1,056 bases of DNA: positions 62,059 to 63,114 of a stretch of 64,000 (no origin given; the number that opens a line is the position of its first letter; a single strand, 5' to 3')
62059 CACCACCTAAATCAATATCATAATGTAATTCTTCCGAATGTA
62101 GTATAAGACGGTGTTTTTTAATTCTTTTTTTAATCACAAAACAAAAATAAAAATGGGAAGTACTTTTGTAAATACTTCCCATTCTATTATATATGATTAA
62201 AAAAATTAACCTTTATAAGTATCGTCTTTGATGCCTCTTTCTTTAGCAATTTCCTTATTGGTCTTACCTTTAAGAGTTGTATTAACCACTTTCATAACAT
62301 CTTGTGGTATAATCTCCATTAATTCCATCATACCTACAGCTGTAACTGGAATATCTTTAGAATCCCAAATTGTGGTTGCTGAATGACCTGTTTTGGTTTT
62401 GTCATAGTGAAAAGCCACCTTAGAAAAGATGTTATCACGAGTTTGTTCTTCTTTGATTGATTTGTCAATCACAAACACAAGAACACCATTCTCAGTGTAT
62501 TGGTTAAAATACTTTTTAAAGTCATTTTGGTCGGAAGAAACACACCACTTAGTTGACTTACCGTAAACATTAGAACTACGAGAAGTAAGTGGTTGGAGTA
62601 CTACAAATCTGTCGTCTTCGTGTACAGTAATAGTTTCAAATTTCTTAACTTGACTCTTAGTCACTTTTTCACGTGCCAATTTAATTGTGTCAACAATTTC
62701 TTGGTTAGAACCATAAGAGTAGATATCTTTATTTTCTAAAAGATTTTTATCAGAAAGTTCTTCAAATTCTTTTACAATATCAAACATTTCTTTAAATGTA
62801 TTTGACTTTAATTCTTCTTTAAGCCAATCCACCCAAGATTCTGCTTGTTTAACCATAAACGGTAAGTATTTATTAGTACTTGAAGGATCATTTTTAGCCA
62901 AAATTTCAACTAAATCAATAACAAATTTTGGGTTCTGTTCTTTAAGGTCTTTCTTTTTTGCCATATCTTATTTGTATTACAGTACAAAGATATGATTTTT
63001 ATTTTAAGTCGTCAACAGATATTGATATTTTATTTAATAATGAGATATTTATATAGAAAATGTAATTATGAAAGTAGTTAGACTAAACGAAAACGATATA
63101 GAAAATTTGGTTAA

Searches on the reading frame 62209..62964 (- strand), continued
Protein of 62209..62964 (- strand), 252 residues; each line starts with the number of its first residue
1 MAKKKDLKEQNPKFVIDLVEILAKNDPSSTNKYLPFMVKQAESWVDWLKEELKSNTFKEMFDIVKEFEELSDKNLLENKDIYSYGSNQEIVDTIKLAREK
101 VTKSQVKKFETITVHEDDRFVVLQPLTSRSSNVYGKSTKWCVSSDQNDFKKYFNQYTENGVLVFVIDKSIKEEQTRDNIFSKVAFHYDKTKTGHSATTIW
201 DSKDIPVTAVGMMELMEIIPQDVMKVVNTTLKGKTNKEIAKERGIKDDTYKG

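Call 79: search_protein_families(library=pfam, proteins=[L027:7806-10229:+, L027:1387-2535:+, L027:3353-4921:+, L027:5240-5893:+, L027:10229-10834:+, L027:10859-13297:-, L027:13368-14228:-, L027:61-720:+, L027:735-1367:+, L027:2547-3347:+], max_evalue=0.001)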
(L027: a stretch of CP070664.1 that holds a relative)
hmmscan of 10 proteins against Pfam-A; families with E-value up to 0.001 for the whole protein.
L027:7806-10229:+ (808 aa): 0 families

L027:1387-2535:+ (383 aa): 0 families

L027:3353-4921:+ (523 aa): 1 family
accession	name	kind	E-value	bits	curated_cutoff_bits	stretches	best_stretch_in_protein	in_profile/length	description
PF00118.29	Cpn60_TCP1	-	2.7e-72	244.5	34.3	1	22-521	1-488/490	TCP-1/cpn60 chaperonin family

L027:5240-5893:+ (218 aa): 0 families

L027:10229-10834:+ (202 aa): 0 families

L027:10859-13297:- (813 aa): 3 families
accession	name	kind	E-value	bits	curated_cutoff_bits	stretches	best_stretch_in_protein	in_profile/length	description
PF04389.22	Peptidase_M28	-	3.2e-28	99.2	21.3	1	229-408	1-173/193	Peptidase family M28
PF00041.27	fn3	-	5.2e-09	36.6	25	1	447-516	8-72/84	Fibronectin type III domain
PF01546.33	Peptidase_M20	-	1.5e-06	28.7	24.6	1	260-326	26-93/206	Peptidase family M20/M25/M40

L027:13368-14228:- (287 aa): 2 families
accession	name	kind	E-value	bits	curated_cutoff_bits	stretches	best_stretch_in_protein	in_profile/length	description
PF04055.27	Radical_SAM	-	5.6e-22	79.1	29.5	1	59-224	1-166/166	Radical SAM superfamily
PF16881.10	LIAS_N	-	3.8e-09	37.3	27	1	4-44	56-96/96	N-terminal domain of lipoyl synthase of Radical_SAM family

L027:61-720:+ (220 aa): 1 family
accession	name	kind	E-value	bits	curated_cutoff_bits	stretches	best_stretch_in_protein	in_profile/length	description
PF00574.28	CLP_protease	-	9.5e-27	94.5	20.2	1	86-219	49-178/182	Clp protease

L027:735-1367:+ (211 aa): 0 families

L027:2547-3347:+ (267 aa): 1 family
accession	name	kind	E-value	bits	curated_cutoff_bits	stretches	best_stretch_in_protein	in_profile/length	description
PF02086.21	MethyltransfD12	-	1.5e-30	107.2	22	1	7-252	1-253/253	D12 class N6 adenine-specific DNA methyltransferase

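Call 88: search_protein_families(library=pfam, proteins=[L001:5881-7326:+, L002:3875-5818:+], max_evalue=0.1)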
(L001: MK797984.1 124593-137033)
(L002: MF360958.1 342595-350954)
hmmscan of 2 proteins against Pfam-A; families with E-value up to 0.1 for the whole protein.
L001:5881-7326:+ (482 aa): 0 families

L002:3875-5818:+ (648 aa): 2 families
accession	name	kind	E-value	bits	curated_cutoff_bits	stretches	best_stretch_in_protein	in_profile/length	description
PF00101.25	RuBisCO_small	-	0.006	17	27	0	578-624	2-48/97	Ribulose bisphosphate carboxylase, small chain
PF24842.1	UFD1_N2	-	0.051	14.1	37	0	28-68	11-51/76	Ubiquitin fusion degradation protein UFD1, N-terminal subdomain 2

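Call 108: find_encoding_contigs(protein=P0057, flank=10000, max_places=2)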
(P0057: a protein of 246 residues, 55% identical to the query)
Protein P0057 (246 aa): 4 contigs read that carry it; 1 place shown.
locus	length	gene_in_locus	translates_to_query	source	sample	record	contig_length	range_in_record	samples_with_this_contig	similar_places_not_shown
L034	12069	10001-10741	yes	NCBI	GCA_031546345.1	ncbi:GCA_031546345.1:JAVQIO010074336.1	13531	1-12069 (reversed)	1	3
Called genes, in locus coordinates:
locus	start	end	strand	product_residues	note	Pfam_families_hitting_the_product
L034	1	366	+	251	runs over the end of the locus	PF02562:PhoH, PF13245:AAA_19 (weak), PF13604:AAA_30 (weak)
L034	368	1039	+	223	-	-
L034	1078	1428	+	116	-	-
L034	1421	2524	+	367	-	PF00534:Glycos_transf_1 (faint)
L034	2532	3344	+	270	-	PF00535:Glycos_transf_2 (weak)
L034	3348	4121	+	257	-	-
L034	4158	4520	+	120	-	-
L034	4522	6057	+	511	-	-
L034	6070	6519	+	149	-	-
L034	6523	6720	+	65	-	-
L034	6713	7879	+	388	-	-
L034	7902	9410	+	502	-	-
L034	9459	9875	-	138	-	-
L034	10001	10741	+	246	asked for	-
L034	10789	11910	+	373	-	PF01590:GAF, PF13185:GAF_2 (weak), PF00989:PAS (weak)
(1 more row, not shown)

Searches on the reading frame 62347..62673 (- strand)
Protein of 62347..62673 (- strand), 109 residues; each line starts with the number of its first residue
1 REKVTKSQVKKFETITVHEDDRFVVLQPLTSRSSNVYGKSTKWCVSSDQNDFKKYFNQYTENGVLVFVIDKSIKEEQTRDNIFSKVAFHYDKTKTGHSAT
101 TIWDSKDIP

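Call 82: predict_structure(alignment_id=A6)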
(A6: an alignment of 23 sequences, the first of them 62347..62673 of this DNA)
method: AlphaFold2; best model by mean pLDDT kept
length: 109 residues; sequences in the alignment: 23
mean_pLDDT: 86.3   pTM: 0.78
mean pLDDT of the five models: 86.3, 86.2, 85.6, 85.0, 84.3
residues with pLDDT >= 90: 49; 70-90: 51; 50-70: 9; < 50: 0
segments of 3 or more residues with pLDDT < 50: none
pLDDT, mean of each block of 10 residues (from residue 1): 79 95 94 87 62 79 92 89 93 89 89
secondary structure, 60 per line:
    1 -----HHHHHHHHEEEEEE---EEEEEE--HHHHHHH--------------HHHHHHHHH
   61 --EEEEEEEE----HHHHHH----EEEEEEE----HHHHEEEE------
elements in order: H6-13 E14-19 E23-28 H31-37 H52-60 E63-70 H75-80 E85-91 H96-99 E100-103
